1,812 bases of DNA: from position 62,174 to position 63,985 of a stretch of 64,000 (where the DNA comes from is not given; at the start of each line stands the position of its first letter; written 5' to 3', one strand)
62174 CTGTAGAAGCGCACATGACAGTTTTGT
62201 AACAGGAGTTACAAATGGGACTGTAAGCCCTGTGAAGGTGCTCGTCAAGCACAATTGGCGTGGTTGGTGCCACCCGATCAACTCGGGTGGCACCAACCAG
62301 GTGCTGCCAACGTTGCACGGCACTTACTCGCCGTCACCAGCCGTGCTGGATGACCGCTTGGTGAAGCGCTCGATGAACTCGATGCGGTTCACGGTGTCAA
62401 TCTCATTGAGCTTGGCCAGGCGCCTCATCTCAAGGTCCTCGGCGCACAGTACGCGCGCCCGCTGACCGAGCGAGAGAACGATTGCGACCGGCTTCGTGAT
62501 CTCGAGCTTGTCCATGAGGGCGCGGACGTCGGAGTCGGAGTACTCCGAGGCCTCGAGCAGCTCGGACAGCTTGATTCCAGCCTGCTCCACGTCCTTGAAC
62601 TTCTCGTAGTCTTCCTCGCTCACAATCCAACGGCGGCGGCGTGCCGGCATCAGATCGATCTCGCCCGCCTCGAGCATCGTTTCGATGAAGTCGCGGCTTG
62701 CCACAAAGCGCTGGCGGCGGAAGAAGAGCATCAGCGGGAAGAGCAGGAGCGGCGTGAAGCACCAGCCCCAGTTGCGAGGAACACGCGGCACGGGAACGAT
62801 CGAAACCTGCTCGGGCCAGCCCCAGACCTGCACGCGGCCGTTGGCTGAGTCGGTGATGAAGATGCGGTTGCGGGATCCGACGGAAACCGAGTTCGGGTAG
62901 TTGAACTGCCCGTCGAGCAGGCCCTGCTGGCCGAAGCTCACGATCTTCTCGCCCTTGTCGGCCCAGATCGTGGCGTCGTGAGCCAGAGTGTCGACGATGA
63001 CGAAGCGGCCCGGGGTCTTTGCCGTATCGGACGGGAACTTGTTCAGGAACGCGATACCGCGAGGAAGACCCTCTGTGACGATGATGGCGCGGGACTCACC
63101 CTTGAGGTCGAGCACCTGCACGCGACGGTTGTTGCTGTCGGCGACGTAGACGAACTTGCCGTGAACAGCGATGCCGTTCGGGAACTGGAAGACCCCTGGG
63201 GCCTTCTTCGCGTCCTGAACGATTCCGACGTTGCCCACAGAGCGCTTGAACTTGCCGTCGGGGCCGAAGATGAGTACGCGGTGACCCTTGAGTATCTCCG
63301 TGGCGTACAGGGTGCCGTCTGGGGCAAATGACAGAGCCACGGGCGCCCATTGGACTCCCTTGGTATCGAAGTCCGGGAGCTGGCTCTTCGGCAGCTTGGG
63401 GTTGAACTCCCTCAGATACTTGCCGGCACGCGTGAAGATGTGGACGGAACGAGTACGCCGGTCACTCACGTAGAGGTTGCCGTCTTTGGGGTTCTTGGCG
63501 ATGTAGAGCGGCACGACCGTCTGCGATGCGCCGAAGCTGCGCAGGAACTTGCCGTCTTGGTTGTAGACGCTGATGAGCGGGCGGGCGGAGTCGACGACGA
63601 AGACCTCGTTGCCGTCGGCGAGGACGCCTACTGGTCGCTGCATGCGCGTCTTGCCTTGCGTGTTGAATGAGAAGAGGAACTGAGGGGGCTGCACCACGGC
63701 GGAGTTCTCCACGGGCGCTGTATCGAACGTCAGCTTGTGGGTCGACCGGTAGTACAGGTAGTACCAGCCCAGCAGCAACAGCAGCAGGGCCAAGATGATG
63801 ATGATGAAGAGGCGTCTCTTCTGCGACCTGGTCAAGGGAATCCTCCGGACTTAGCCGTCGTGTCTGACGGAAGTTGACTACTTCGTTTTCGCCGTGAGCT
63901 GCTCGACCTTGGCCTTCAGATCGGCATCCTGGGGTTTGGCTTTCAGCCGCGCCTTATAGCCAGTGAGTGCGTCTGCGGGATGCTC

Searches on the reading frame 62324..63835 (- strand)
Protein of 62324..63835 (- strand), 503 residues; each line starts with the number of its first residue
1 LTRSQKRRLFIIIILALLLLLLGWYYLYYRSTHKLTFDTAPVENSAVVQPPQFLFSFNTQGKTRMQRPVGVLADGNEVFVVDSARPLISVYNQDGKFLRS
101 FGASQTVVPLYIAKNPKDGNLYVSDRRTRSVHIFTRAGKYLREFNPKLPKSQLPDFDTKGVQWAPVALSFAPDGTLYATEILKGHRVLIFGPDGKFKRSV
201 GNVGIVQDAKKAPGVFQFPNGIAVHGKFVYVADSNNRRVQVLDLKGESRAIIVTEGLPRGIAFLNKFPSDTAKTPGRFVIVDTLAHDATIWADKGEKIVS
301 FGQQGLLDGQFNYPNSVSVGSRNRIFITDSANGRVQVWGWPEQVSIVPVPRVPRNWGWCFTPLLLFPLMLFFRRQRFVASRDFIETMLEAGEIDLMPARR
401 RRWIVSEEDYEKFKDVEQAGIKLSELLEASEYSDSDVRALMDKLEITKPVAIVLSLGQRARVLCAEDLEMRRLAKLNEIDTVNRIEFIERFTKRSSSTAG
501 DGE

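Call 4: search_protein_families(library=pfam, proteins=[window:62324-63835:-], max_evalue=0.01)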
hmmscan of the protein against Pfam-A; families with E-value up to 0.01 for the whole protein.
window:62324-63835:- (503 aa): 3 families
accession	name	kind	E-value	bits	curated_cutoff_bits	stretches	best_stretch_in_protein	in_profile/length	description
PF01436.27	NHL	-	1.1e-19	69.8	20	2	311-338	1-28/28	NHL repeat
PF17170.10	DUF5128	-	2e-06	27.7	22.9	0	118-143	53-78/321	6-bladed beta-propeller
PF25021.1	TEN_NHL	-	0.00038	20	27.1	0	110-132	75-97/357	Teneurin NHL domain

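Call 6: search_protein_families(library=ncbifam, proteins=[window:62324-63835:-], max_evalue=0.01)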
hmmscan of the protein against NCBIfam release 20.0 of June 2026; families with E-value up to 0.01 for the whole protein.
window:62324-63835:- (503 aa): 3 families
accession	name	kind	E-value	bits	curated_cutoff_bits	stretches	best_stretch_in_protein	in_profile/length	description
NF035926.1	scyF_NHL_VPEP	equivalog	1.4e-29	103.4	350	3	113-256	108-240/376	scytonemin biosynthesis PEP-CTERM protein ScyF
NF047780.1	LIC12708_fam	subfamily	4e-05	22.7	150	0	292-337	162-207/391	LIC_12708 family protein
NF033206.1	ScyE_fam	subfamily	0.00048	19.8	80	0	164-204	9-45/333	ScyD/ScyE family protein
